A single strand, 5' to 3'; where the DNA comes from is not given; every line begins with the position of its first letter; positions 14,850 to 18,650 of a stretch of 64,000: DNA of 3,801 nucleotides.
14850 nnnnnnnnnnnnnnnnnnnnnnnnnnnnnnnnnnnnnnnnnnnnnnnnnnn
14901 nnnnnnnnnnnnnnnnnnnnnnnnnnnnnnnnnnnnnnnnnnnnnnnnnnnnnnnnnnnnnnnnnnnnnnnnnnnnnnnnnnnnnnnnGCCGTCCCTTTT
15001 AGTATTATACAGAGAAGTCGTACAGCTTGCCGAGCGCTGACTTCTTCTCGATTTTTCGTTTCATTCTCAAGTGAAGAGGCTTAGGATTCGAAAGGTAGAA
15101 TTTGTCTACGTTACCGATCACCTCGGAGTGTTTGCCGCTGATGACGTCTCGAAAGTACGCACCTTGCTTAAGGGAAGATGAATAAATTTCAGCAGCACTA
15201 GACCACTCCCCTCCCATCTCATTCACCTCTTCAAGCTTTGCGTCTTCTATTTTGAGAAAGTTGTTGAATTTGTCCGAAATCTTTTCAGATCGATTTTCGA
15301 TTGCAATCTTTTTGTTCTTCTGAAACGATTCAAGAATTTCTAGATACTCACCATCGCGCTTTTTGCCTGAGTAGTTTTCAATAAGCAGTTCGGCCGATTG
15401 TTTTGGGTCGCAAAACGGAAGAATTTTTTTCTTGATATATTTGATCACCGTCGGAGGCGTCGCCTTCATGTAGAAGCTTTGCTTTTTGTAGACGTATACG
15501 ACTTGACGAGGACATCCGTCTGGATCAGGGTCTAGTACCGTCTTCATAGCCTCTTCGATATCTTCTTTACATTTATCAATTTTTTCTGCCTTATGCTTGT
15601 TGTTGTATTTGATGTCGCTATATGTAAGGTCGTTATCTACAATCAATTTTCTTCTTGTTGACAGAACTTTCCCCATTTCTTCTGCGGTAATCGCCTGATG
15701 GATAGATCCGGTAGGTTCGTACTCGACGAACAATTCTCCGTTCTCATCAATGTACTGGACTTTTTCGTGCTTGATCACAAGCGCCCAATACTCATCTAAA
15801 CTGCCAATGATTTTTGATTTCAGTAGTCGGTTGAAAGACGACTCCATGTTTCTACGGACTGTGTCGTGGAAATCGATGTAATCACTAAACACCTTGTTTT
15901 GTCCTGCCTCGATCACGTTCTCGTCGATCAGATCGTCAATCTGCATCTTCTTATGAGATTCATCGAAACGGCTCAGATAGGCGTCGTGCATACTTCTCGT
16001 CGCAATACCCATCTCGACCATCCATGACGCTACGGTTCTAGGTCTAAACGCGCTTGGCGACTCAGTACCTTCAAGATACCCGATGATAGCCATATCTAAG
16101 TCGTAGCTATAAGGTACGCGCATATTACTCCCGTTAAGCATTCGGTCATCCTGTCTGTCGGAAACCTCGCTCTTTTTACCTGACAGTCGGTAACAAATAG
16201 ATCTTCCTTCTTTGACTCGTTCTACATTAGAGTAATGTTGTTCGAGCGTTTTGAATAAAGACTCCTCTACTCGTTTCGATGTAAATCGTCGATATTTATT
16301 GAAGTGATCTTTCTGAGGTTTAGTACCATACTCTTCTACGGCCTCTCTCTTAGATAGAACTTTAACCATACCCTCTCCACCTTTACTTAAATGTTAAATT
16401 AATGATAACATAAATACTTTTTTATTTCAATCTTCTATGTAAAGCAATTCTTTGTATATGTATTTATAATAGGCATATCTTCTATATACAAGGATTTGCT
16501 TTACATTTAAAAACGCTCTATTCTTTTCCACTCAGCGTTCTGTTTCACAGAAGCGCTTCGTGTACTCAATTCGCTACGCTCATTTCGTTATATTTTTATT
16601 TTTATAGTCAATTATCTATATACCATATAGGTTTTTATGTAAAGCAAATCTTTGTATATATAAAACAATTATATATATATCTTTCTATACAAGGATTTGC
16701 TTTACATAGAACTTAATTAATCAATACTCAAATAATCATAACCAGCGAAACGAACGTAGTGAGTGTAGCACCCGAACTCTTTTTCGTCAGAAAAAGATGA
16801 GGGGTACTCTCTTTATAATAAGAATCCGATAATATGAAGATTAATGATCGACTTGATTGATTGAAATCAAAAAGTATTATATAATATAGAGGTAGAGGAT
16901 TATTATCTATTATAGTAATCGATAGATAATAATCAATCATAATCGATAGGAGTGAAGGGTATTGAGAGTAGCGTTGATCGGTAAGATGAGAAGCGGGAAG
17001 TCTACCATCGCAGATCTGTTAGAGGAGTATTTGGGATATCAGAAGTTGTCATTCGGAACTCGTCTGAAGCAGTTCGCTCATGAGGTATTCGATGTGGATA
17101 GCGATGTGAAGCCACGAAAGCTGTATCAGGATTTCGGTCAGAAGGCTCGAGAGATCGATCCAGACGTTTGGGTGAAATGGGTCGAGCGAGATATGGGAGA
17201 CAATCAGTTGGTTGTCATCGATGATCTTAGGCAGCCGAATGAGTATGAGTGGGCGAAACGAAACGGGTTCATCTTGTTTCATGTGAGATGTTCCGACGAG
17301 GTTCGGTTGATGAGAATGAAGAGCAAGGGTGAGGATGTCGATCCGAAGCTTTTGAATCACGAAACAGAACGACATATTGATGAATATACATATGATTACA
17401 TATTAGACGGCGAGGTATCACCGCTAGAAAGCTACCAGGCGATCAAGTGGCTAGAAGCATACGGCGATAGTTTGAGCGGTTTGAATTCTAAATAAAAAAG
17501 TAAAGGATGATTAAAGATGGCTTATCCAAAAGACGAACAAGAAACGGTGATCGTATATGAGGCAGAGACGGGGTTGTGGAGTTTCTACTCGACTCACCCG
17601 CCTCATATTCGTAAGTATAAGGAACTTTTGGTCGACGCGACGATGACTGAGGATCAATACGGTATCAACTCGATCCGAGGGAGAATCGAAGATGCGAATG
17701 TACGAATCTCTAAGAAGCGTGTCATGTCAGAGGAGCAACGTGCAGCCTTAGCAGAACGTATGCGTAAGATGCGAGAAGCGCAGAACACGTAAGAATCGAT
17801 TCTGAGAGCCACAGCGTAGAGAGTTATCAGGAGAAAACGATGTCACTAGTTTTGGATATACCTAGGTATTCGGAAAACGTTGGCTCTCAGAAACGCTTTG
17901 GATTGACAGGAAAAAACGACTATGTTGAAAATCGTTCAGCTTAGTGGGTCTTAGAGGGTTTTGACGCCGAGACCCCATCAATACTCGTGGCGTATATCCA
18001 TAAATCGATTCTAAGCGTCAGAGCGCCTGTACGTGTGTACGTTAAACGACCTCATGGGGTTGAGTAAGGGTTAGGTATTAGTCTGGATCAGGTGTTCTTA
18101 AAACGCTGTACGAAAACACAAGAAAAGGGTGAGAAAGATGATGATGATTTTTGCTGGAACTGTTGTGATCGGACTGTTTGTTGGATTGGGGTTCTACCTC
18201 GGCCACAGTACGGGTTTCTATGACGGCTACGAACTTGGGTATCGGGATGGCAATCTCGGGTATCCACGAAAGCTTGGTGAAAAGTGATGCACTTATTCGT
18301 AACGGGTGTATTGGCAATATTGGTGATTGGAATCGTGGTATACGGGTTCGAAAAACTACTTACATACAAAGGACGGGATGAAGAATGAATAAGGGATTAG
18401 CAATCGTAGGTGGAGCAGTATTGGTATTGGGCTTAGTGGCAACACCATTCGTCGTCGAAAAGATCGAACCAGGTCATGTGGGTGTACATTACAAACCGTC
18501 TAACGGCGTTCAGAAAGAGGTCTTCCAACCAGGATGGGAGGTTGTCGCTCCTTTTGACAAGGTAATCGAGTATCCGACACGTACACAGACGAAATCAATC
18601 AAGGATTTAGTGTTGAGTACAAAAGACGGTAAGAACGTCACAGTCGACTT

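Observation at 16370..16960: AT-rich strand-switch region with two direct copies of a 70-bp palindrome next to a tyrosine recombinase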

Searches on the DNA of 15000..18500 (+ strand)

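Call 9: search_dna_similar(query=window:15000-18500:+, collection=phages, mode=near)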
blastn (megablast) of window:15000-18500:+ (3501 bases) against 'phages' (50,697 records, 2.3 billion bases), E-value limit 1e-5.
No match.

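Call 40: search_rna_families(source=window, start=16300, end=17000, threshold=evalue, max_evalue=10, show_alignments=3)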
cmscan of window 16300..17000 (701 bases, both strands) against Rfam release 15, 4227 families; matches with E-value up to 10: 24.
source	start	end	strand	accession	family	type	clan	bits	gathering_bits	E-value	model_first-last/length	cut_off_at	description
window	16628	16715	+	RF04161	mir-3688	Gene; miRNA;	-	29.2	84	0.00084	1-88/88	no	mir-3688 microRNA precursor family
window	16428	16515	+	RF04161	mir-3688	Gene; miRNA;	-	26.1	84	0.0061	1-88/88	no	mir-3688 microRNA precursor family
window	16428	16515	-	RF04161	mir-3688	Gene; miRNA;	-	25.8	84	0.0074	1-88/88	no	mir-3688 microRNA precursor family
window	16639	16705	-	RF03747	mir-4536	Gene; miRNA;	-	24.1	76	0.072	1-88/88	no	mir-4536 microRNA precursor family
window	16635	16709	+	RF01666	rox2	Cis-reg;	-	23.9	55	0.14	1-71/71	no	Drosophila rox2 ncRNA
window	16434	16508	+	RF00801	mir-280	Gene; miRNA;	-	23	70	0.13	1-83/83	no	mir-280 microRNA precursor family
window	16639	16705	+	RF03747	mir-4536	Gene; miRNA;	-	23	76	0.14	1-88/88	no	mir-4536 microRNA precursor family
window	16634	16710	-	RF04161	mir-3688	Gene; miRNA;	-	22.9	84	0.049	1-88/88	no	mir-3688 microRNA precursor family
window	16635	16709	+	RF04225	MIR7502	Gene; miRNA;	-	22.6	71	5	1-143/143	no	MIR7502 microRNA precursor family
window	16637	16705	-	RF04154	mir-1277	Gene; miRNA;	-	21.4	81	0.3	1-78/78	no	mir-1277 microRNA precursor family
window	16642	16702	+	RF04176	mir-3149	Gene; miRNA;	-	21.3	100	0.26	1-83/83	no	mir-3149 microRNA precursor family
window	16436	16561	+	RF01658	ceN81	Gene; snRNA; snoRNA; HACA-box;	-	20.9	50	0.33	1-126/126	no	Caenorhabditis snoRNA ceN81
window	16637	16705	-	RF03918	mir-4922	Gene; miRNA;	-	20.8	82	0.63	1-65/65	no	mir-4922 microRNA precursor family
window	16634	16710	-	RF04195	MIR6217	Gene; miRNA;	-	20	110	0.051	1-228/228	no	MIR6217 microRNA precursor family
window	16628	16715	+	RF04241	mir-5014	Gene; miRNA;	-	19.7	101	0.29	1-123/123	no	mir-5014 microRNA precursor family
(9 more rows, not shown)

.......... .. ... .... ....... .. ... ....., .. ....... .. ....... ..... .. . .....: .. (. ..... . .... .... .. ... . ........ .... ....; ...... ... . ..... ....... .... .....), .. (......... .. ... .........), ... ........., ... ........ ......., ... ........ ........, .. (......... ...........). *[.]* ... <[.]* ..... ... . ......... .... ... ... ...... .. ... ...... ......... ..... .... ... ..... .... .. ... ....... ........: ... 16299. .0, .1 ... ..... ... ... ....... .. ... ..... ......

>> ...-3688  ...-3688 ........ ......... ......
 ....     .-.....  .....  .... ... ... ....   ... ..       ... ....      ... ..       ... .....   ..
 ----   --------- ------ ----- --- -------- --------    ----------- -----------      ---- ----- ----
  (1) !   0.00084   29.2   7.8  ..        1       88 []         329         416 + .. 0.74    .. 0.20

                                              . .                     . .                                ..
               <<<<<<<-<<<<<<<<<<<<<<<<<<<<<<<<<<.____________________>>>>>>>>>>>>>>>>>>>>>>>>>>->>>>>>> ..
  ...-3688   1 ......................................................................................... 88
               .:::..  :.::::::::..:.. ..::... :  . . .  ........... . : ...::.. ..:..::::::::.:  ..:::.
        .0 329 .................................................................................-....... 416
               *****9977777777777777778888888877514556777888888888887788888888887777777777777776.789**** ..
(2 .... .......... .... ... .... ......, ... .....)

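Call 48: search_rna_families(sources=[L016, L018, L023, L025, L026, L030, L033, L036, L039, L040, L017, L020, L027, L029, L011, L045, L071, L081, L091, L122], threshold=gathering)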
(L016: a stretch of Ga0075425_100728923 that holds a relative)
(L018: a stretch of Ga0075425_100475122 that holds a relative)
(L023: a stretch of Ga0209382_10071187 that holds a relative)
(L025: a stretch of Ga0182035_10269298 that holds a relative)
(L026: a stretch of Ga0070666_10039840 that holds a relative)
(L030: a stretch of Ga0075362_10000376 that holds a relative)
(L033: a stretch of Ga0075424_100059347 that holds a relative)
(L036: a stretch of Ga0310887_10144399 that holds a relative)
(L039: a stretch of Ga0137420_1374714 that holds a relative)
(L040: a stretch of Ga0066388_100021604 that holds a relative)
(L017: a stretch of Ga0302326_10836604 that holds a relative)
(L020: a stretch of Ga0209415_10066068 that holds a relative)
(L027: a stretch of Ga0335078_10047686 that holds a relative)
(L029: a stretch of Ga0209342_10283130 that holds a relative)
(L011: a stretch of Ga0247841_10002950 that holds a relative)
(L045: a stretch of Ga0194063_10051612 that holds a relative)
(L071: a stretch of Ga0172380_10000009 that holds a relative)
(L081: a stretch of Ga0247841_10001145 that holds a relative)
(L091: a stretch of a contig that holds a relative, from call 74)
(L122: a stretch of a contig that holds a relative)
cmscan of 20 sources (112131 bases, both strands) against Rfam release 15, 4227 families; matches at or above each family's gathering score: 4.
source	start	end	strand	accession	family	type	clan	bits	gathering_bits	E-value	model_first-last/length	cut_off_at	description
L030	1118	1189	-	RF00005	tRNA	Gene; tRNA;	CL00001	74.2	29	3.9e-14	1-71/71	no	tRNA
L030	855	928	-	RF00005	tRNA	Gene; tRNA;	CL00001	71.4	29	2.2e-13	1-71/71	no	tRNA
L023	3673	3746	-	RF00005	tRNA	Gene; tRNA;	CL00001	70.5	29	4e-13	1-71/71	no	tRNA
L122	1253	1325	-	RF00005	tRNA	Gene; tRNA;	CL00001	40.7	29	6.2e-05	1-71/71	no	tRNA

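Call 73: build_rna_model(alignment_id=A6, structure=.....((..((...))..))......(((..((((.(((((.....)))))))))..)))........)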
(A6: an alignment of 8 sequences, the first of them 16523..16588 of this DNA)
Model R1 built from alignment A6 (8 sequences, 68 columns); structure: as given.
model positions 66; base pairs 16; branch points 1; effective number of sequences 3.25; information 0.85 bits per position. Calibrated on 0.2 Mb of random sequence (short: E-values are rough).
structure used (alignment columns):
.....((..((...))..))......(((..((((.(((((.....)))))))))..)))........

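Call 74: search_with_rna_model(model_id=R1, sources=[window, L004, L007, L008, L009, L130, L131, L133, L134, L136, L002, L003, L010, L011, L016, L018, L023, L024, L025, L038, L041, L045, L052, L053, L058, L071, L077, L079, L081, L091, L092, L098, L109, L115, L122], max_evalue=1, show_alignments=0)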
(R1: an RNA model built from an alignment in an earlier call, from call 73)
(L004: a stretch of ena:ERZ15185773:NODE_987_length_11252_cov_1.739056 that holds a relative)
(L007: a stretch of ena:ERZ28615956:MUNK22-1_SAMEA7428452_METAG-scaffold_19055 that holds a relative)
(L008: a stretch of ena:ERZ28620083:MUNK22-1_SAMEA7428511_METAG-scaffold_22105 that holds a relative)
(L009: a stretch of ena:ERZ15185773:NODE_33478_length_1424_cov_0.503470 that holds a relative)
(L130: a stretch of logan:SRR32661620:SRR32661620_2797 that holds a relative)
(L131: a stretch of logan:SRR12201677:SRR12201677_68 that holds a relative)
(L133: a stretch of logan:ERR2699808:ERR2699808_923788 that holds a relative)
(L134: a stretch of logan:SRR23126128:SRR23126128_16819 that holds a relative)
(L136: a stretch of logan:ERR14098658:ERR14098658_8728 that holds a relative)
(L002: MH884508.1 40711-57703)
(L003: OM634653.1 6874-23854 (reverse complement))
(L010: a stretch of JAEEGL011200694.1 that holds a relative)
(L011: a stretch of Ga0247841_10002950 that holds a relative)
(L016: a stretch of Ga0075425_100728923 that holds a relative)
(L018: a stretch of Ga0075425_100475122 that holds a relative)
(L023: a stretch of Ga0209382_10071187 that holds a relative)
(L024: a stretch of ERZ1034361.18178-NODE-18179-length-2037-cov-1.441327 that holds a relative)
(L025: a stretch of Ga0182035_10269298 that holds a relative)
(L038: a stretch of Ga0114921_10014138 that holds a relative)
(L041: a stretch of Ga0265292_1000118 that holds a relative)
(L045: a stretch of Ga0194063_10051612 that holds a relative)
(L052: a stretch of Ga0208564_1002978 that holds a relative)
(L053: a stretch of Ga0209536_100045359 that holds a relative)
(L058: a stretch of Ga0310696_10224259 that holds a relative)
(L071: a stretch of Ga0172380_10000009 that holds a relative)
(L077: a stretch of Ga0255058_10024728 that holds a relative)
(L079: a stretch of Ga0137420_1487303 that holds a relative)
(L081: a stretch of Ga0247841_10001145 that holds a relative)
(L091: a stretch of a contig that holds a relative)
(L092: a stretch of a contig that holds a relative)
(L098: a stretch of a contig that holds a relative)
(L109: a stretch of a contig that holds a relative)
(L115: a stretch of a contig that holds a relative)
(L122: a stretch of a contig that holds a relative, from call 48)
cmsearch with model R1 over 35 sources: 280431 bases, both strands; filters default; matches with E-value up to 1: 33.
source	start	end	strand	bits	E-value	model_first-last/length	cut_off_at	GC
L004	8681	8746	+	87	3.2e-20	1-66/66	no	0.44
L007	354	419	+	86.4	4.6e-20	1-66/66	no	0.45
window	16523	16588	-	86.3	5e-20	1-66/66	no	0.47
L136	1489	1554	-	85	1.1e-19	1-66/66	no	0.48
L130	4448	4513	-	82.5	4.9e-19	1-66/66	no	0.5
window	16745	16809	+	69.5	1.1e-15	1-66/66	no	0.48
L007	141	205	-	67.9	3e-15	1-66/66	no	0.49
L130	4560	4624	+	67.9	3e-15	1-66/66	no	0.49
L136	1686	1750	+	67.9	3e-15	1-66/66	no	0.49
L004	8486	8549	-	66.9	5.3e-15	1-66/66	no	0.5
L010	3625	3699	-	27.6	8.3e-05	1-66/66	no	0.49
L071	2801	2841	-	26.8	0.00014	1-66/66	no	0.32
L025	871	915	+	26.2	0.00019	1-66/66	no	0.71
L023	3449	3493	+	24.5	0.00052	1-66/66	no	0.73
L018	536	579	-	24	0.00073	1-66/66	no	0.73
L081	11371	11415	-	22.1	0.0022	1-66/66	no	0.38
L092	2661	2713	-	21.5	0.0033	1-66/66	no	0.38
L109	666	721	-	20.2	0.007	1-66/66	no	0.43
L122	8820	8860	+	20.1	0.0074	1-66/66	no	0.34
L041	2432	2474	+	20.1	0.0076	1-66/66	no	0.4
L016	476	509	+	20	0.0078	6-60/66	no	0.74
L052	2301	2362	-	19.9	0.0083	1-66/66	no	0.44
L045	633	673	+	19.7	0.0093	1-66/66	no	0.41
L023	1522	1566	+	19.2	0.013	1-66/66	no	0.69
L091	5550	5590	+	19.1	0.014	1-66/66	no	0.39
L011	714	763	+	18.9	0.015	1-66/66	no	0.44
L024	1908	1948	-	18.7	0.017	1-66/66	no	0.51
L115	383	435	+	18.7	0.017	1-66/66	no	0.36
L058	959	1038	+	18.7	0.017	1-66/66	no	0.4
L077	2069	2116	-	18.5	0.019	1-66/66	no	0.46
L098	10200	10279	-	18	0.026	1-66/66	no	0.44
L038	4175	4223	-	13.7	0.34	1-66/66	no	0.51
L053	4574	4643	+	12.5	0.68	1-66/66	no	0.4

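Call 77: search_with_rna_model(model_id=R1, sources=[L010, L071, L025, L023], max_evalue=0.01, show_alignments=4)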
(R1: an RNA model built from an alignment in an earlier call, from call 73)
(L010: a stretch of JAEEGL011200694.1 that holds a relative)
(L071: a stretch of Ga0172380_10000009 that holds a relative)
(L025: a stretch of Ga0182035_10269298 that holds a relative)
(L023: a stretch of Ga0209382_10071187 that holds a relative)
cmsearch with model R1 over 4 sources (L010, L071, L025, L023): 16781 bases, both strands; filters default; matches with E-value up to 0.01: 5.
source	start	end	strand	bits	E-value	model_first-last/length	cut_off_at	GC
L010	3625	3699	-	27.6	5e-06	1-66/66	no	0.49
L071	2801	2841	-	26.8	8.2e-06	1-66/66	no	0.32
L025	871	915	+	26.2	1.1e-05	1-66/66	no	0.71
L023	3449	3493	+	24.5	3.1e-05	1-66/66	no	0.73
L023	1522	1566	+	19.2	0.00078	1-66/66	no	0.69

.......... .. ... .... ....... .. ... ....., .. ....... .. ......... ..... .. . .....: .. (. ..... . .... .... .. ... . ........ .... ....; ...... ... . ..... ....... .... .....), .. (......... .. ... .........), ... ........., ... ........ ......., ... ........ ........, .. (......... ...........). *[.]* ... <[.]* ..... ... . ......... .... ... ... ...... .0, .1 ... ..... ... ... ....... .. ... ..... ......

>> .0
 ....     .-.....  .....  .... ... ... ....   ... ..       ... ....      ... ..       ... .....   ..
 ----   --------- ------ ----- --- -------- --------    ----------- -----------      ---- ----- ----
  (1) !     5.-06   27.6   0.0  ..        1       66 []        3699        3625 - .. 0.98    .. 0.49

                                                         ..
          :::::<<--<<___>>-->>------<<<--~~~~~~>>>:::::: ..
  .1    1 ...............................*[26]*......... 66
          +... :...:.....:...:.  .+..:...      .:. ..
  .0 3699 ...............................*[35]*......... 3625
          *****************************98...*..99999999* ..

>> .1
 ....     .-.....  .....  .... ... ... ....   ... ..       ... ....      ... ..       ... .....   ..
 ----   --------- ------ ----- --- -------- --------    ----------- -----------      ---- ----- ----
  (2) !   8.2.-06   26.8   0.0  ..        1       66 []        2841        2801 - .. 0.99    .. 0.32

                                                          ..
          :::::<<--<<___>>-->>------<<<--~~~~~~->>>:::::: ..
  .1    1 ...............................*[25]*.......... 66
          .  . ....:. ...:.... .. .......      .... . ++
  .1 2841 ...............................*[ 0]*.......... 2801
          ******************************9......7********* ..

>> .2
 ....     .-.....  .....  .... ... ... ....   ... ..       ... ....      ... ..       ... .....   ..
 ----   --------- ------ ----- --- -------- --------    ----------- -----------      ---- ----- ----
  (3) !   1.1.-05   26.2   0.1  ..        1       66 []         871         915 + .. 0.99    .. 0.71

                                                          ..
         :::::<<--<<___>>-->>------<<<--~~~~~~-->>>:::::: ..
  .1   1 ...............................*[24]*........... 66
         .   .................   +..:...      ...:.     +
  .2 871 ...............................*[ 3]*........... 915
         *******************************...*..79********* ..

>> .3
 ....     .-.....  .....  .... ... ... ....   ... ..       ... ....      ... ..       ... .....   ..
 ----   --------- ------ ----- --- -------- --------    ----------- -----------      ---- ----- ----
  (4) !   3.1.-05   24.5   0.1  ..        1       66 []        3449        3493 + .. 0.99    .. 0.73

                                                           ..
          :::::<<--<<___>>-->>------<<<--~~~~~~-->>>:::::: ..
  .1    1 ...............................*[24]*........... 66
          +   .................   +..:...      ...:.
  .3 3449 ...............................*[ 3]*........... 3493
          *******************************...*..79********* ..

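Call 99: search_with_rna_model(model_id=R1, sources=[window, L004, L007, L130, L136], max_evalue=0.000001, make_alignment=true)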
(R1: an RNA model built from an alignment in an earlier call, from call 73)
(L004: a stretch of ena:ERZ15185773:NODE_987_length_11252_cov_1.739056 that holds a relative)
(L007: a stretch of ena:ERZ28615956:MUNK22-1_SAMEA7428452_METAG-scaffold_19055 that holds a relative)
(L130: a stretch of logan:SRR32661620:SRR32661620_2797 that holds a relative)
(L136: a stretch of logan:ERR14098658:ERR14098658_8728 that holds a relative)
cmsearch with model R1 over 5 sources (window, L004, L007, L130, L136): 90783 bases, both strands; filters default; matches with E-value up to 0.000001: 10.
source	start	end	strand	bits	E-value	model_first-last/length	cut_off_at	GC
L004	8681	8746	+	87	1e-20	1-66/66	no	0.44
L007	354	419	+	86.4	1.5e-20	1-66/66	no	0.45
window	16523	16588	-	86.3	1.6e-20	1-66/66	no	0.47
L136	1489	1554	-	85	3.4e-20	1-66/66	no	0.48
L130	4448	4513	-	82.5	1.6e-19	1-66/66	no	0.5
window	16745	16809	+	69.5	3.6e-16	1-66/66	no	0.48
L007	141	205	-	67.9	9.6e-16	1-66/66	no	0.49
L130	4560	4624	+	67.9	9.6e-16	1-66/66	no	0.49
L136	1686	1750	+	67.9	9.6e-16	1-66/66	no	0.49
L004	8486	8549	-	66.9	1.7e-15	1-66/66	no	0.5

Alignment A7: 10 matches aligned to the model, 66 columns, each read 5' to 3' on its own strand. Consensus structure (alignment columns), stored with it:
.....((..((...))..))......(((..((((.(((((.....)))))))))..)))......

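Call 122: search_dna_similar(query=window:16400-16900:+, collection=phages, mode=distant, max_evalue=0.01)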
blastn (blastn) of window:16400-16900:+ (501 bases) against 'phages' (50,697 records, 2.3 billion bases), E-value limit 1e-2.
Records with a match: 6; places in all: 6; records where one place covers at least 80% of the query: 0.
Best place of each record, by identity: 80-90% 6.
By first word of the organism name: Prevotella 6.
By host as written in the record: Prevotella sp. 6.
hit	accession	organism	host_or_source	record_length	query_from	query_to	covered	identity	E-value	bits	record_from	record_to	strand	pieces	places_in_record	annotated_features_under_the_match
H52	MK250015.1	Prevotella phage Lak-A1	Prevotella sp.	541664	277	322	9%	87.5%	1e-3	51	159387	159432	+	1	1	record has no annotation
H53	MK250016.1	Prevotella phage Lak-A1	Prevotella sp.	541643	277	322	9%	87.5%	1e-3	51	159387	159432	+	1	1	record has no annotation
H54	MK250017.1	Prevotella phage Lak-A1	Prevotella sp.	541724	277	322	9%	87.5%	1e-3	51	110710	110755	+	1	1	record has no annotation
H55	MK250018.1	Prevotella phage Lak-A1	Prevotella sp.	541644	277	322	9%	87.5%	1e-3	51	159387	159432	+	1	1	record has no annotation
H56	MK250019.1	Prevotella phage Lak-A2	Prevotella sp.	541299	277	322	9%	87.5%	1e-3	51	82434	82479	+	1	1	record has no annotation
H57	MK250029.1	Prevotella phage Lak-C1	Prevotella sp.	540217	277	322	9%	87.5%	1e-3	51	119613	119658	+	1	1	record has no annotation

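Call 123: search_dna_similar(query=window:16400-16900:+, collection=plasmids, mode=distant, max_evalue=0.01)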
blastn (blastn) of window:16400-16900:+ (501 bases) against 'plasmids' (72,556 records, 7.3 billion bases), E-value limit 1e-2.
No match.
